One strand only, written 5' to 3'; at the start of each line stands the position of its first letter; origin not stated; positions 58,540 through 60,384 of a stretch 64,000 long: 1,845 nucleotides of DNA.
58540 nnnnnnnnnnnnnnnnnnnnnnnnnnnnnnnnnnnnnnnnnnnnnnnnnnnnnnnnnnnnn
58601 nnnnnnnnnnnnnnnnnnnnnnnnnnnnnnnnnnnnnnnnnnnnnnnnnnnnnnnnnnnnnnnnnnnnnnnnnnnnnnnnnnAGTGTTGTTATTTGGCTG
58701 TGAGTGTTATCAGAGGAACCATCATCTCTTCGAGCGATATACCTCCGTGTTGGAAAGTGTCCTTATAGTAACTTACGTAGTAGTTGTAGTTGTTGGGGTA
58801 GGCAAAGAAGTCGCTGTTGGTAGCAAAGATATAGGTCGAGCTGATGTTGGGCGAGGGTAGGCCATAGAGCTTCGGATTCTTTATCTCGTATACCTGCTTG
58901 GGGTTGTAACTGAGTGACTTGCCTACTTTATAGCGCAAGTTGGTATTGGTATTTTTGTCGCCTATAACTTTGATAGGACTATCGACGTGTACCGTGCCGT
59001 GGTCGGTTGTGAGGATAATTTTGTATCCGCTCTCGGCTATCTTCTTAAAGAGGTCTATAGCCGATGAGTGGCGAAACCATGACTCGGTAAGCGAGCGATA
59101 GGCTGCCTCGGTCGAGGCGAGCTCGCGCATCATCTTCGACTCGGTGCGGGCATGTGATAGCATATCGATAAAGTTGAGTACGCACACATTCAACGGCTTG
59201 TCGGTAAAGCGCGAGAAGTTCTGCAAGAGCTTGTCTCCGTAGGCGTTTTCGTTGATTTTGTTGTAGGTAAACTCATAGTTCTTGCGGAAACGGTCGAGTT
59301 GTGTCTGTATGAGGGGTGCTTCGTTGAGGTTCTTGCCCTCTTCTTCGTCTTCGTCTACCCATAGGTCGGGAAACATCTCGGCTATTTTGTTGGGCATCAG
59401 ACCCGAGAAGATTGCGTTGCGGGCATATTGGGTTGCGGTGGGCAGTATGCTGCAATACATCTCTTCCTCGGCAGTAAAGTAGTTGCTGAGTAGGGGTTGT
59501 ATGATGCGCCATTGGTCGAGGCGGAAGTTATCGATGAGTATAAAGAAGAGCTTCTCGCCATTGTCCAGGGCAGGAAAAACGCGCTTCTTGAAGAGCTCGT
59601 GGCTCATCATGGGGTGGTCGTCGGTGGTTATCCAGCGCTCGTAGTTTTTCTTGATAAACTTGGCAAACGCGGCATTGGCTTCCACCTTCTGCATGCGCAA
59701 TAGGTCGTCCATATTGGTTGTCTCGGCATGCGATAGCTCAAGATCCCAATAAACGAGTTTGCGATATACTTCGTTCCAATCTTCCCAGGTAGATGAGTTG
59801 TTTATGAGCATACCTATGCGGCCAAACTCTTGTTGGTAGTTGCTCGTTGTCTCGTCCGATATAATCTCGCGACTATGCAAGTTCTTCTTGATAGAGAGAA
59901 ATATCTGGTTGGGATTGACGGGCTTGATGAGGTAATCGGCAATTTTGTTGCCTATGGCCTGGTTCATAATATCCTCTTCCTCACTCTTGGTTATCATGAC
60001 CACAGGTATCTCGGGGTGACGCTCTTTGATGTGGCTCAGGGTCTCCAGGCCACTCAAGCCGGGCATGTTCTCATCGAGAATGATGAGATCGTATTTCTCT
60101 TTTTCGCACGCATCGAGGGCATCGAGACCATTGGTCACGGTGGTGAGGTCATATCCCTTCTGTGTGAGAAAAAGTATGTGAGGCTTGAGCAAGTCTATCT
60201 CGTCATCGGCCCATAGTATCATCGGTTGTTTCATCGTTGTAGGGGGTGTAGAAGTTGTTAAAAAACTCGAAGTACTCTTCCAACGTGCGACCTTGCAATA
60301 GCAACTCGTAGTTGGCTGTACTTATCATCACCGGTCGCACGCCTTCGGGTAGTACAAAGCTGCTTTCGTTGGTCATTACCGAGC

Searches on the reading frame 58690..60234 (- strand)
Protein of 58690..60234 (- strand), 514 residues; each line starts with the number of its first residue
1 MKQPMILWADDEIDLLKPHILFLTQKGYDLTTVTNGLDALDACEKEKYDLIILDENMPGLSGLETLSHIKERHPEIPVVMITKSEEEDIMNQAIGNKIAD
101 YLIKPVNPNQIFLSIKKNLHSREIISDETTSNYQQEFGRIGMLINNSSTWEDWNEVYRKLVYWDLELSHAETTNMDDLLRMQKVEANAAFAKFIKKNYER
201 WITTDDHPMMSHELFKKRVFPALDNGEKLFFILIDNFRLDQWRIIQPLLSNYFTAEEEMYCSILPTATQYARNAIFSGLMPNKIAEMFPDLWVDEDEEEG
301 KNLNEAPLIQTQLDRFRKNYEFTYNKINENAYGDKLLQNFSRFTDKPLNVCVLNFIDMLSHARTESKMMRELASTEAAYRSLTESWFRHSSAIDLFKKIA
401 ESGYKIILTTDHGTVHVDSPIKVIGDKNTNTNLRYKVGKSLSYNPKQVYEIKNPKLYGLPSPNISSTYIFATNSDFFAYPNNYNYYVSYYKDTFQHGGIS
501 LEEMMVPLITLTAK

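Call 7: search_protein_families(library=pfam, proteins=[window:58690-60234:-])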
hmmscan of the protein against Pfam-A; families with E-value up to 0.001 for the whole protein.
window:58690-60234:- (514 aa): 2 families
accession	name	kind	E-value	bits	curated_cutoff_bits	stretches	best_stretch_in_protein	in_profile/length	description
PF08665.17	PglZ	-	9.2e-37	127.2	25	1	227-420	1-178/179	PglZ domain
PF00072.30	Response_reg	-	4.2e-25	88.5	30.2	1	6-115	1-110/111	Response regulator receiver domain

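Call 8: search_protein_families(library=ncbifam, proteins=[window:58690-60234:-])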
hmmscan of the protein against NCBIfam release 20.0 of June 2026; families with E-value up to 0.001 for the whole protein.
window:58690-60234:- (514 aa): 95 families (the best 25 are shown)
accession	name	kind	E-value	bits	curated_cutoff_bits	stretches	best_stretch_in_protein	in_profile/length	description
NF052313.1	T9SS_RR_PorX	equivalog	1.9e-252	838.6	300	1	6-514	3-513/513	T9SS response regulator signal transducer PorX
NF033449.0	BREX_PglZ_3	exception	3.4e-28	98.3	250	1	92-511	241-641/642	BREX-3 system phosphatase PglZ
NF047793.1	ResRegPgtA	equivalog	1.1e-18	67.3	650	1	3-129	5-131/414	two-component system response regulator PgtA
NF041946.1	LuxO_transreg_Vib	equivalog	2.7e-17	62.7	800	1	22-147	15-139/463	quorum-sensing sigma-54 dependent transcriptional regulator LuxO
NF033117.2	vanR_ACDEGLN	exception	4.8e-17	62.3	350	1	6-148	1-142/226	VanR-ABDEGLN family response regulator transcription factor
NF053512.1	nitric_RR_NosR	exception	2.2e-16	59.9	400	1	6-125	1-121/422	response regulator c-di-GMP phosphodiesterase, NosR family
NF008296.0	PRK11083.1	equivalog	3.4e-15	56.1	273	1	1-133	1-132/228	two-component system response regulator CreB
NF007135.0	PRK09581.1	equivalog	7e-15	54.8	474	1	23-132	22-132/457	PleD family two-component system response regulator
NF040689.1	MtrAB_MtrA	equivalog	7.6e-15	54.8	300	1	7-127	2-118/219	MtrAB system response regulator MtrA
NF007935.0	PRK10651.1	equivalog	7.8e-15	54.6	250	1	27-130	29-135/216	two-component system response regulator NarL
TIGR01387.1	cztR_silR_copR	subfamily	1.4e-14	54.3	279.2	1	23-126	18-121/218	heavy metal response regulator transcription factor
NF051850.1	RespRegRprY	equivalog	2.5e-14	53.3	370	1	19-121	20-122/234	response regulator transcription factor RprY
NF011695.0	PRK15115.1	equivalog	2.6e-14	52.8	763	1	5-130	8-133/445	two-component system response regulator GlrR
NF007005.1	PRK09468.1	equivalog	2.7e-14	53.2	331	1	4-124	4-124/237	osmolarity response regulator transcription factor OmpR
NF007689.0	PRK10365.1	equivalog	4.4e-14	52.1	760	1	6-142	8-144/441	sigma-54-dependent response regulator transcription factor ZraR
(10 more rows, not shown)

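Call 51: find_encoding_contigs(protein=window:58690-60222:-, flank=4000, max_places=10)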
Protein window:58690-60222:- (510 aa): 8 contigs read that carry it; 5 places shown.
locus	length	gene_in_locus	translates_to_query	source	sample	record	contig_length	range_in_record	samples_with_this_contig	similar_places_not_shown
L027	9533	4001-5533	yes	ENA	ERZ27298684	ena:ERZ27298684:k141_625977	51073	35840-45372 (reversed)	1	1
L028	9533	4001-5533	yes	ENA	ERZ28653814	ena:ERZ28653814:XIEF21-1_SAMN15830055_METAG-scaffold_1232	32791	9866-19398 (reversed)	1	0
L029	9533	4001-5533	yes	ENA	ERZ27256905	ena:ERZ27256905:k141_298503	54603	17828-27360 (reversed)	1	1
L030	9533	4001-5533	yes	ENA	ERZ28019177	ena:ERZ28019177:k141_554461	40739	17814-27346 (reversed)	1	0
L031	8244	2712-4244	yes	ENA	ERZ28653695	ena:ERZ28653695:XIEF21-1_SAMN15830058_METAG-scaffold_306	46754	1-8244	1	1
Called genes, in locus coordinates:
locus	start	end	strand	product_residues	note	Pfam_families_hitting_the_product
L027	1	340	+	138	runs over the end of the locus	-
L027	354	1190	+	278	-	PF00950:ABC-3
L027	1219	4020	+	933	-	PF09976:TPR_21 (faint), PF13424:TPR_12 (faint), PF00515:TPR_1 (faint), PF07719:TPR_2 (faint), PF13174:TPR_6 (faint), PF13181:TPR_8 (faint), PF13428:TPR_14 (faint), PF13432:TPR_16 (faint)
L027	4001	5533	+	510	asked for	PF00072:Response_reg, PF08665:PglZ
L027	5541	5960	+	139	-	PF02367:TsaE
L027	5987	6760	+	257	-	PF01183:Glyco_hydro_25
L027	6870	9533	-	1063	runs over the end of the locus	PF13855:LRR_8 (faint), PF12799:LRR_4 (faint)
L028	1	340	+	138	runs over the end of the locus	-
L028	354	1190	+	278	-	PF00950:ABC-3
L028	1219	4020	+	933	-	PF13424:TPR_12 (faint), PF00515:TPR_1 (faint), PF07719:TPR_2 (faint), PF13174:TPR_6 (faint), PF13181:TPR_8 (faint), PF13428:TPR_14 (faint), PF13432:TPR_16 (faint), PF14559:TPR_19 (faint)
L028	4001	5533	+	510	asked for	PF00072:Response_reg, PF08665:PglZ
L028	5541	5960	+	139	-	PF02367:TsaE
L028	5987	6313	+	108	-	-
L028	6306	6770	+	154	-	PF01183:Glyco_hydro_25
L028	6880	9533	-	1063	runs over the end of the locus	PF13855:LRR_8 (faint), PF12799:LRR_4 (faint)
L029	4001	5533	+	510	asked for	PF00072:Response_reg, PF08665:PglZ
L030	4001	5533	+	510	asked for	PF00072:Response_reg, PF08665:PglZ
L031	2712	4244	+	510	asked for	PF00072:Response_reg, PF08665:PglZ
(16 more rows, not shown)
